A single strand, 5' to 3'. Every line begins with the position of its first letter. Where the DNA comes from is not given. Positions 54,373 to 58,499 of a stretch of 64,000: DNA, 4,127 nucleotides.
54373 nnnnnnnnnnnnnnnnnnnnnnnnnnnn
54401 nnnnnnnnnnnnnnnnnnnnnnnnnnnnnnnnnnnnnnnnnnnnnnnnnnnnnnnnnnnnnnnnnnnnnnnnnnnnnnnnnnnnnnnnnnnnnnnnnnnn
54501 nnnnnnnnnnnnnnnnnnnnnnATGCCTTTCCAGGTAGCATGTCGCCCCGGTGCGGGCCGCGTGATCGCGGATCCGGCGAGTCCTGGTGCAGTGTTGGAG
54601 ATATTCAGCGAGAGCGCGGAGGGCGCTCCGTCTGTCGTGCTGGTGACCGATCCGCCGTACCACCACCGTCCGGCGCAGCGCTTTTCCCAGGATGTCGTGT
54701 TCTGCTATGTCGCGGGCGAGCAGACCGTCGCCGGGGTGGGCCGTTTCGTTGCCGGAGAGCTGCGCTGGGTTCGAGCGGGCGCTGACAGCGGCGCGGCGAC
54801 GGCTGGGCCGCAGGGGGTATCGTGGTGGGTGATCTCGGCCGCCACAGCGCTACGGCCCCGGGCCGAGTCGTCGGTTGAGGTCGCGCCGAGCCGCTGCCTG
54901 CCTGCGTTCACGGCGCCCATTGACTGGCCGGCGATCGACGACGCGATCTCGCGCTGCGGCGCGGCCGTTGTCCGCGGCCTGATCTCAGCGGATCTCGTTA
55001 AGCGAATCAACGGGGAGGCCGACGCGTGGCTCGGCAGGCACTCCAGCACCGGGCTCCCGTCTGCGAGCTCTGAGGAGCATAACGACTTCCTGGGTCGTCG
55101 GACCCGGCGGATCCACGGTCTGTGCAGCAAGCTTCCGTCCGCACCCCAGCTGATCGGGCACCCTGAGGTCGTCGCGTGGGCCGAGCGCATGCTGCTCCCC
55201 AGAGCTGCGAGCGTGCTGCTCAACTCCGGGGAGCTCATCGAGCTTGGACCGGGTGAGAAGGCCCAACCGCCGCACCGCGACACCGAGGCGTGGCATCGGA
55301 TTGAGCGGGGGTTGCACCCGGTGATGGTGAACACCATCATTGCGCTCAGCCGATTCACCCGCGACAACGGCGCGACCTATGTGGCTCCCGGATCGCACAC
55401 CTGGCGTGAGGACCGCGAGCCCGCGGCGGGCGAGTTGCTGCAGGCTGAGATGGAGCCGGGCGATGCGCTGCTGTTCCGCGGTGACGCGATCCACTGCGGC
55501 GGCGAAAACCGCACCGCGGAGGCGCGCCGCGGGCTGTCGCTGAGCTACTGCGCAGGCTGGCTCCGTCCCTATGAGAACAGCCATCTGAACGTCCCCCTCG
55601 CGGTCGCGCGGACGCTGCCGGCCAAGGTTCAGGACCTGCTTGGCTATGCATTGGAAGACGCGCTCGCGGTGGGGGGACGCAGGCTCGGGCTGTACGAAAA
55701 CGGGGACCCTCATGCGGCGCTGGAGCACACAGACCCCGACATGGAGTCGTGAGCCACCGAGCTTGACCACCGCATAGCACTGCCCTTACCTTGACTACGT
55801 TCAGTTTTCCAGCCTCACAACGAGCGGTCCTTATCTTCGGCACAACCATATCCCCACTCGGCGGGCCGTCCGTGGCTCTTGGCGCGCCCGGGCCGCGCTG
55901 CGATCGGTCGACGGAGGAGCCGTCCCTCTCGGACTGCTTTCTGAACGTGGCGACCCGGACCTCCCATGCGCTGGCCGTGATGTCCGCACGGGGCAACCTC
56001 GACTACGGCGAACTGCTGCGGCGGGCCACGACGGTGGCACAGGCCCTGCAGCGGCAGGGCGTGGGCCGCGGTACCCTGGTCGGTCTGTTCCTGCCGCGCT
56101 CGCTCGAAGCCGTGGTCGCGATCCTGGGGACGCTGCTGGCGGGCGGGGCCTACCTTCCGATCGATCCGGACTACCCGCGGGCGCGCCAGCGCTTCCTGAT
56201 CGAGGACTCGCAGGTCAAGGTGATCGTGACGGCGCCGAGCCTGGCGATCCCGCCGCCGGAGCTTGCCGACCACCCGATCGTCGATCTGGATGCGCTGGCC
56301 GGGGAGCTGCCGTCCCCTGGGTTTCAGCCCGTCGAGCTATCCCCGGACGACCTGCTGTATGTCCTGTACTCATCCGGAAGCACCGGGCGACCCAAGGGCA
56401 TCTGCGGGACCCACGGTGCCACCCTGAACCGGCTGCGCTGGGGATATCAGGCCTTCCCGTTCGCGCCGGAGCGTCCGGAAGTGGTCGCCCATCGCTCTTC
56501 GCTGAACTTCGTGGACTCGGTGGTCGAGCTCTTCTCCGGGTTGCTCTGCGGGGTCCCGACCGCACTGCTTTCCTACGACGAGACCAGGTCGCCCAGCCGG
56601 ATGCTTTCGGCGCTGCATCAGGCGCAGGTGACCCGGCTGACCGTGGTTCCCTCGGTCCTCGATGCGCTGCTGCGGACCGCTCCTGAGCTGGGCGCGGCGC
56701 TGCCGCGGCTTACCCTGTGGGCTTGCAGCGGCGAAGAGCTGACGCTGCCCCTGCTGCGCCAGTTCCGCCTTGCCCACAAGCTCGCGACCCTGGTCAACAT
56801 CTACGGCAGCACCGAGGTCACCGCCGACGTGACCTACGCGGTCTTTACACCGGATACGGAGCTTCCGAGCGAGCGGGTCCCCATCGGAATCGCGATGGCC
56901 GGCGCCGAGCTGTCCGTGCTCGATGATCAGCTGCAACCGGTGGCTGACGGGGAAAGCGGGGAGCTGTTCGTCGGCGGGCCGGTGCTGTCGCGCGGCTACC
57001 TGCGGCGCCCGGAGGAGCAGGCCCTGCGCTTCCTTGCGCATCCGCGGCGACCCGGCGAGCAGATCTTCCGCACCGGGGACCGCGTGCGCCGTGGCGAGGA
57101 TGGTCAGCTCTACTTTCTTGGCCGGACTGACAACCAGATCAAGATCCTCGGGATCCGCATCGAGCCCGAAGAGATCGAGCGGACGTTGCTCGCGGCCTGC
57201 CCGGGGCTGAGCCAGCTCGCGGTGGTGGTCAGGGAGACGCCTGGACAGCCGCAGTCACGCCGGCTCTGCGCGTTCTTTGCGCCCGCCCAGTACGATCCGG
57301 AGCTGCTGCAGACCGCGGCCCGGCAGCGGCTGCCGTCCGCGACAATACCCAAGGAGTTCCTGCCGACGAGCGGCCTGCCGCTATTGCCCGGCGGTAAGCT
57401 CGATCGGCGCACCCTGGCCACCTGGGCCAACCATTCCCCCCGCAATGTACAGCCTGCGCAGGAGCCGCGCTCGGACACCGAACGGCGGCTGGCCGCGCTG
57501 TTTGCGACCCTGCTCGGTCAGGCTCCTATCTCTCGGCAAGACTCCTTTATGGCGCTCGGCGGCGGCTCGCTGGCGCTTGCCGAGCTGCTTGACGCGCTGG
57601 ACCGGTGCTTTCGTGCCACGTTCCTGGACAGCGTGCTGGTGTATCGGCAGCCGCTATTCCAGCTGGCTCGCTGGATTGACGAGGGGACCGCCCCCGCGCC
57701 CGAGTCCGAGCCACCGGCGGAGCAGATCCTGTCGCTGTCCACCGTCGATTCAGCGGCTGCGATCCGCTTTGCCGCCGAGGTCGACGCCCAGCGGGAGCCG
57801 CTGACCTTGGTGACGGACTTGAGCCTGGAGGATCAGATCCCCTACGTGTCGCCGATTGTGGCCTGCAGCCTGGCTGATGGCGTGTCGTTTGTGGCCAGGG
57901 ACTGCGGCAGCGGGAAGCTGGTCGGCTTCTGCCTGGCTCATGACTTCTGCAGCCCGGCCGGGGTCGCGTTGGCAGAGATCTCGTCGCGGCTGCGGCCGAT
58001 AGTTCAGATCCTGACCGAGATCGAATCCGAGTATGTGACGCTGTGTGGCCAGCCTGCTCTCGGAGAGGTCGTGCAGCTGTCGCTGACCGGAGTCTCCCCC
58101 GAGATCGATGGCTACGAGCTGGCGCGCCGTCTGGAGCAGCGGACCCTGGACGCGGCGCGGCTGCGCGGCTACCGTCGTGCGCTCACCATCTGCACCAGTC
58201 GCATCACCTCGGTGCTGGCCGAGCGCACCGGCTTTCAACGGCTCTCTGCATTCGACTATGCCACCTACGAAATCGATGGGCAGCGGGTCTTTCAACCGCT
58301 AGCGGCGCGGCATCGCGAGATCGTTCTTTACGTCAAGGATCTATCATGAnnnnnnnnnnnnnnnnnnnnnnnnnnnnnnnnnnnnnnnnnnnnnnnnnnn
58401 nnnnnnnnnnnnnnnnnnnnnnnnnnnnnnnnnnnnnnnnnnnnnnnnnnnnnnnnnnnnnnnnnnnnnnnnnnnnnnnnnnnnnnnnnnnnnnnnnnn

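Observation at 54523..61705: Compact unusual cassette: PhyH-type oxygenase plus two tandem units of [adenylation-PCP-GNAT-like protein + small SET-domain protein]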

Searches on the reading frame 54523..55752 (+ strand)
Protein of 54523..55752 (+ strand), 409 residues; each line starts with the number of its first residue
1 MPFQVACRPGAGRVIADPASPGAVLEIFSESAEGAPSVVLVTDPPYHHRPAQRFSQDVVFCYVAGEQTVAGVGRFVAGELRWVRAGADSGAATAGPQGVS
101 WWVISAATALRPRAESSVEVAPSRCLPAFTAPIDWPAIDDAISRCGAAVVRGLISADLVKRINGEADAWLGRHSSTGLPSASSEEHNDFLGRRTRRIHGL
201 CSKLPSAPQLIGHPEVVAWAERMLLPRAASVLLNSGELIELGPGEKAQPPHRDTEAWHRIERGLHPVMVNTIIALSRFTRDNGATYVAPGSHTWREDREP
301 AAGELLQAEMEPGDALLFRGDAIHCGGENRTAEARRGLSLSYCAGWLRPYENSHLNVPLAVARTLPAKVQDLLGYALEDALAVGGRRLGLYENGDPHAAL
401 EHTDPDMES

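Call 4: search_protein_families(library=pfam, proteins=[window:54523-55752:+], max_evalue=0.1)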
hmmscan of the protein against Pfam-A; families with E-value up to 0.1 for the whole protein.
window:54523-55752:+ (409 aa): 1 family
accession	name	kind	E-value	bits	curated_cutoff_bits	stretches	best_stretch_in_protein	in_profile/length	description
PF05721.19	PhyH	-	4.7e-26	92.8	22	1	144-337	3-213/213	Phytanoyl-CoA dioxygenase (PhyH)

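Call 8: search_protein_families(library=ncbifam, proteins=[window:54523-55752:+], max_evalue=0.1)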
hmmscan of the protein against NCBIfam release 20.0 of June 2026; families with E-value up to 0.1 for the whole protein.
window:54523-55752:+ (409 aa): 2 families
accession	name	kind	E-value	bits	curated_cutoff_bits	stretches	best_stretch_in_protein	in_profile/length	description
NF052437.1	MPhHdxlPhnYGIM8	equivalog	0.00018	21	500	1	243-344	109-215/260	methylphosphonate hydroxylase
TIGR02408.1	ectoine_ThpD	equivalog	0.02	14.2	336.5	1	242-293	117-170/277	ectoine hydroxylase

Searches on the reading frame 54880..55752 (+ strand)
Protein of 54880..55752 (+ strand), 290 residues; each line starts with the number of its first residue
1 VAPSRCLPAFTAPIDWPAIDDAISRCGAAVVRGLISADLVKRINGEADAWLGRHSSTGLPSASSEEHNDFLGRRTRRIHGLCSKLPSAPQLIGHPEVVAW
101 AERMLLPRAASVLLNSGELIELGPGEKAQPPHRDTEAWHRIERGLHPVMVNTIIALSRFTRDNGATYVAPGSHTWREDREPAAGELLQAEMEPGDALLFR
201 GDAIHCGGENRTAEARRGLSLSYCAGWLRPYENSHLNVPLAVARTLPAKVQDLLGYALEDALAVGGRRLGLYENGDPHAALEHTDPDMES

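Call 89: search_solved_structures(query=window:54880-55752:+, max_evalue=0.01, show_alignments=1)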
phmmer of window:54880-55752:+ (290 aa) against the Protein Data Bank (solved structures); distinct sequences matched with E-value up to 0.01: 43.
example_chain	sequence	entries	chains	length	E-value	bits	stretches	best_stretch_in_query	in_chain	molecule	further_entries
7eyr_C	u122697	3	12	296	6.2e-30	108.1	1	13-257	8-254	2-oxoglutarate/Fe(II)-dependent dioxygenase SptF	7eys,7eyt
5oa4_A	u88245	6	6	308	7.7e-30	107.8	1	8-263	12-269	Iron/alpha-ketoglutarate-dependent dioxygenase asqJ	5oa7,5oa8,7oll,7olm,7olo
7olp_A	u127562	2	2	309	7.8e-30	107.8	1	8-263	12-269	Iron/alpha-ketoglutarate-dependent dioxygenase asqJ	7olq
7eyu_B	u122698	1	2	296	8.5e-30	107.7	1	13-257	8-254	2-oxoglutarate/Fe(II)-dependent dioxygenase SptF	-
7eyw_C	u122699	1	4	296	8.6e-30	107.6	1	13-257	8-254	2-oxoglutarate/Fe(II)-dependent dioxygenase SptF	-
5dap_A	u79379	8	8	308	1e-29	107.4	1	8-263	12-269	Phytanoyl-CoA dioxygenase family protein (AFU_orthologue AFUA_8G00230) | Iron/alpha-ketoglutarate-dependent dioxygenase asqJ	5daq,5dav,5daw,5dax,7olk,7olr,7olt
5y7r_B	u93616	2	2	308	1e-29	107.4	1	8-263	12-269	Iron/alpha-ketoglutarate-dependent dioxygenase asqJ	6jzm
5y7t_B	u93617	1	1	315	1.1e-29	107.3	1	8-263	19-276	Iron/alpha-ketoglutarate-dependent dioxygenase asqJ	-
6k0e_B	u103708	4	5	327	1.3e-29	107.1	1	8-263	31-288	Iron/alpha-ketoglutarate-dependent dioxygenase asqJ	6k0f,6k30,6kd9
6eoz_A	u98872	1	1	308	2e-29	106.4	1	8-263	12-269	Iron/alpha-ketoglutarate-dependent dioxygenase asqJ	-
7fcb_C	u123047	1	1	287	1.5e-28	103.5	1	13-257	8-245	2-oxoglutarate/Fe(II)-dependent dioxygenase SptF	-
8zyb_E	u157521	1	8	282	7.3e-26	94.7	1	23-256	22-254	DhiD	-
7vbq_A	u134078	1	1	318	4.6e-25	92.1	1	25-257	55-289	Fe(II)/(alpha)ketoglutarate-dependent dioxygenase TlxJ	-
7wpy_A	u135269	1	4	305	2.4e-24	89.8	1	24-259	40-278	Dioxygenase andA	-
5zm2_A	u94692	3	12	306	2.4e-24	89.7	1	24-259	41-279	Dioxygenase andA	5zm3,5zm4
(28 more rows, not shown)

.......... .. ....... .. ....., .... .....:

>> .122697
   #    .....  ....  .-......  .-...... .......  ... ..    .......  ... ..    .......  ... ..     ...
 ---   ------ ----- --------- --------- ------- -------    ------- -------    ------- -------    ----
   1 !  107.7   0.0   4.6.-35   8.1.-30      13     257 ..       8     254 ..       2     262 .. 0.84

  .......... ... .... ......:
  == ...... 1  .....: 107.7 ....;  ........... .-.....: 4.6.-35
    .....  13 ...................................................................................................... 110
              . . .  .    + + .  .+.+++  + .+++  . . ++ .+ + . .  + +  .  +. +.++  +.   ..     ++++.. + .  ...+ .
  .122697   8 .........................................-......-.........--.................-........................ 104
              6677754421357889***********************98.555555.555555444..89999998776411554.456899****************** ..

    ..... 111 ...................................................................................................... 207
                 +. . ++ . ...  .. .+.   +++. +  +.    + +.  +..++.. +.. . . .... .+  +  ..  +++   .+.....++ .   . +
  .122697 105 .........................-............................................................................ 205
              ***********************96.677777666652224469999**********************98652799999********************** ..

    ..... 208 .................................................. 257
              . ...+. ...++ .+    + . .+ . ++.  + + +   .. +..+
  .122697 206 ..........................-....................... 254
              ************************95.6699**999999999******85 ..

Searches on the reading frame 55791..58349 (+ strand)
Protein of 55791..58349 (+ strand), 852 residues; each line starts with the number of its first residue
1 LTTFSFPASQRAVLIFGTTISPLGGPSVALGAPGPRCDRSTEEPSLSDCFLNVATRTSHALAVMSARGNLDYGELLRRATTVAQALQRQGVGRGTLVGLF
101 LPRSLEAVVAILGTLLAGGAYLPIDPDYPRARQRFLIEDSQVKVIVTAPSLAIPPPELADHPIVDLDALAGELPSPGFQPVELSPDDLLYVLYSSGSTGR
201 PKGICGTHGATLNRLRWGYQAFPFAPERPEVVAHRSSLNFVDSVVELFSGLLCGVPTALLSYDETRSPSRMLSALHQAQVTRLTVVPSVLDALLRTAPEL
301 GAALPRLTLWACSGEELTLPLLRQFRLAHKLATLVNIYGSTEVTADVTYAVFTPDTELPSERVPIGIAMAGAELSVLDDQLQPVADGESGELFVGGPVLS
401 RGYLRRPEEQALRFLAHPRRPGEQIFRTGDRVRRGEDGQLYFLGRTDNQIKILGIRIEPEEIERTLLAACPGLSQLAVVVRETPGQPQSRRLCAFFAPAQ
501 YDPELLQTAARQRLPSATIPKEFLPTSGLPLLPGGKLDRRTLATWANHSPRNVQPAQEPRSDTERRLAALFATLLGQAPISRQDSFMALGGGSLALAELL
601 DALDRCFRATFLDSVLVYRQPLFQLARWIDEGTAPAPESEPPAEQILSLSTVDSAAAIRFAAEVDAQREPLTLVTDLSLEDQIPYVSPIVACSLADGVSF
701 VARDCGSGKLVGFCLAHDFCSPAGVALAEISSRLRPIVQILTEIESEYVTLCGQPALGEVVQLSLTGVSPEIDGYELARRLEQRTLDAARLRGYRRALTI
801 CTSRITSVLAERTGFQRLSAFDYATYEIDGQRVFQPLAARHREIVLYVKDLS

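Call 4: search_protein_families(library=pfam, proteins=[window:55791-58349:+], max_evalue=0.1)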
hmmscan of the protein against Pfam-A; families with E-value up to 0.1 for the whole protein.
window:55791-58349:+ (852 aa): 3 families
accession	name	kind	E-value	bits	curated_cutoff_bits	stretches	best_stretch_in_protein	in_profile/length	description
PF00501.34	AMP-binding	-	2.4e-70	237.7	29.9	1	53-404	4-384/384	AMP-binding enzyme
PF00550.31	PP-binding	-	3.8e-05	24.3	20.8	1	566-607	2-45/67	Phosphopantetheine attachment site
PF14542.12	Acetyltransf_CG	-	0.025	15.1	30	0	759-795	23-59/80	GCN5-related N-acetyl-transferase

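Call 8: search_protein_families(library=ncbifam, proteins=[window:55791-58349:+], max_evalue=0.1)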
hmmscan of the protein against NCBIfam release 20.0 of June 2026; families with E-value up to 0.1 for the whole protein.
window:55791-58349:+ (852 aa): 105 families (the best 25 are shown)
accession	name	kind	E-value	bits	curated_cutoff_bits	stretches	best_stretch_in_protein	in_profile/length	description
TIGR01733.1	AA-adenyl-dom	subfamily_domain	4.4e-103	345.2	317.4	1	72-478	2-409/409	amino acid adenylation domain-containing protein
NF004282.0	PRK05691.1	subfamily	9.9e-100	333.8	4090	1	50-598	1137-1674/4334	non-ribosomal peptide synthase/polyketide synthase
NF038078.1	NRPS_MxcG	equivalog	4.1e-87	292.7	2300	1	48-648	460-1060/1442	myxochelin non-ribosomal peptide synthetase MxcG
NF007605.2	PRK10252.1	equivalog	1.5e-81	274.5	2400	1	45-611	455-1023/1292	enterobactin non-ribosomal peptide synthetase EntF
NF041803.1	NRPS_SolG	exception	5.4e-80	269.3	2200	1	51-604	568-1131/1163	solanimycin non-ribosomal peptide synthetase SolG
NF047350.1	aureusi_NRPS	equivalog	6.4e-70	235.6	2500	1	41-603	1431-1965/2373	aureusimine non-ribosomal peptide synthetase AusA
NF003417.0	PRK04813.1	subfamily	2.8e-61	207.6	476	1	53-544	12-501/505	D-alanine--poly(phosphoribitol) ligase subunit DltA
TIGR01734.1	D-ala-DACP-lig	equivalog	2.5e-57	194.6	559.85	1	53-545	9-501/504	D-alanine--poly(phosphoribitol) ligase subunit DltA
TIGR03098.1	ligase_PEP_1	hypoth_equivalog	2.5e-55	187.9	592.35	1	50-543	6-515/517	acyl-CoA ligase (AMP-forming), exosortase A system-associated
NF004837.0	PRK06187.1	subfamily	2.3e-46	158.1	476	2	179-543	163-519/531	long-chain-fatty-acid--CoA ligase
NF004511.1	PRK05852.1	equivalog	1.9e-39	135.7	650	1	58-544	15-502/505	FadD7 family fatty acid--CoA ligase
NF052269.1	Staph_lig_FadD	equivalog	2.4e-34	118.6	650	1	69-548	27-495/499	long-chain-fatty-acid--CoA ligase FadD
TIGR03443.1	alpha_am_amid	equivalog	1.8e-33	115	1030.1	4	58-146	259-347/1390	L-aminoadipate-semialdehyde dehydrogenase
NF006754.0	PRK09274.1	equivalog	1.7e-32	112.4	478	2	177-548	166-549/555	fatty acid CoA ligase family protein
NF005858.0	PRK07787.1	subfamily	6.7e-32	110.5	575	1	56-544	13-470/471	acyl-CoA synthetase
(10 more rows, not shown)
